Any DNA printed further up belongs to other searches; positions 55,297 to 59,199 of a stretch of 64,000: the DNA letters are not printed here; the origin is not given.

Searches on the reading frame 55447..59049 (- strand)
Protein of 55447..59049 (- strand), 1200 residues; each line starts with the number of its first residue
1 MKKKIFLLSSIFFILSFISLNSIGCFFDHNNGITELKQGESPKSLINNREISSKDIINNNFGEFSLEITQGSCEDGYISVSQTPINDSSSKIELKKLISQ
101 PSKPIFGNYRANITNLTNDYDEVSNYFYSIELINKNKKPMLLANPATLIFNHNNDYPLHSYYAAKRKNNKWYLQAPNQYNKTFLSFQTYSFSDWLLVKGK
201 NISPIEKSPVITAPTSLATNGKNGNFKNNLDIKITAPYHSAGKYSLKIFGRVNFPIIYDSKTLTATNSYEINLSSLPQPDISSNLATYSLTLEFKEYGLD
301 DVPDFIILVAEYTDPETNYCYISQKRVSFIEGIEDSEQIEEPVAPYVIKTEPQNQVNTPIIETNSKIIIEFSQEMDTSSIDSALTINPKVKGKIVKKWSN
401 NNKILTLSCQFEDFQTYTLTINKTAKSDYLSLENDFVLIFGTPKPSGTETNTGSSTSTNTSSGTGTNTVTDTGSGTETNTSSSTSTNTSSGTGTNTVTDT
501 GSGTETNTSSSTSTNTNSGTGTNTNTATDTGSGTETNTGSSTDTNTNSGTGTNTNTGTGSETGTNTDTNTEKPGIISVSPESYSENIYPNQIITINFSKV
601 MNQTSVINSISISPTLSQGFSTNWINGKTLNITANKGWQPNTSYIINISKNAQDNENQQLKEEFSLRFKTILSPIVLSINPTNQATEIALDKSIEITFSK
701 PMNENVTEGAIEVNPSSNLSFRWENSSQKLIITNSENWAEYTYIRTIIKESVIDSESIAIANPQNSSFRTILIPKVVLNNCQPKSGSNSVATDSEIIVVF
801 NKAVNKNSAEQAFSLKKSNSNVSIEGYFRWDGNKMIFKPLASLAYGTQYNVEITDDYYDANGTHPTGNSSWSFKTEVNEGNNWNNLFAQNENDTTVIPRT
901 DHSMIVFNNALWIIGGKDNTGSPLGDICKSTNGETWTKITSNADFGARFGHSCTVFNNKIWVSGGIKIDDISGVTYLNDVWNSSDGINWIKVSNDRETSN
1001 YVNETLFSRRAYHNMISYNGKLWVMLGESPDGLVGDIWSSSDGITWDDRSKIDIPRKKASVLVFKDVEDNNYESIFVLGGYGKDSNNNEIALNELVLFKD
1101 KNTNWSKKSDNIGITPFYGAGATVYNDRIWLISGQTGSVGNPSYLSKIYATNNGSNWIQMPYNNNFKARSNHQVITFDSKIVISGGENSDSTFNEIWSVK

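Call 12: search_protein_families(library=pfam, proteins=[window:55447-59049:-], max_evalue=0.01)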
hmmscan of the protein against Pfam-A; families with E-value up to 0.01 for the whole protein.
window:55447-59049:- (1200 aa): 7 families
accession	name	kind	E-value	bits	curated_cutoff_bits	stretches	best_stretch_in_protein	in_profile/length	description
PF13205.12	Big_5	-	3.9e-46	156.5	23.6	4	778-875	7-105/105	Bacterial Ig-like domain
PF24681.1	Kelch_KLHDC2_KLHL20_DRC7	-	2e-24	86.6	50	2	866-1039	24-183/221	KLHDC2/KLHL20/DRC7 Kelch-repeats domain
PF24981.1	Beta-prop_ATRN-LZTR1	-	1.2e-18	67.9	50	3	911-1149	1-234/289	Attractin/LZTR1 beta-propeller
PF13418.12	Kelch_4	-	6.2e-15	55.3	21.6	1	898-940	1-45/49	Galactose oxidase, central domain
PF01344.31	Kelch_1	-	4.8e-12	45.6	20.1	0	898-926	1-28/46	Kelch motif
PF13964.12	Kelch_6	-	4.5e-11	42.8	25.3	0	898-939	1-43/50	Kelch motif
PF07646.21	Kelch_2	-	1.9e-07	31.2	21.3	0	948-982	2-33/48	Kelch motif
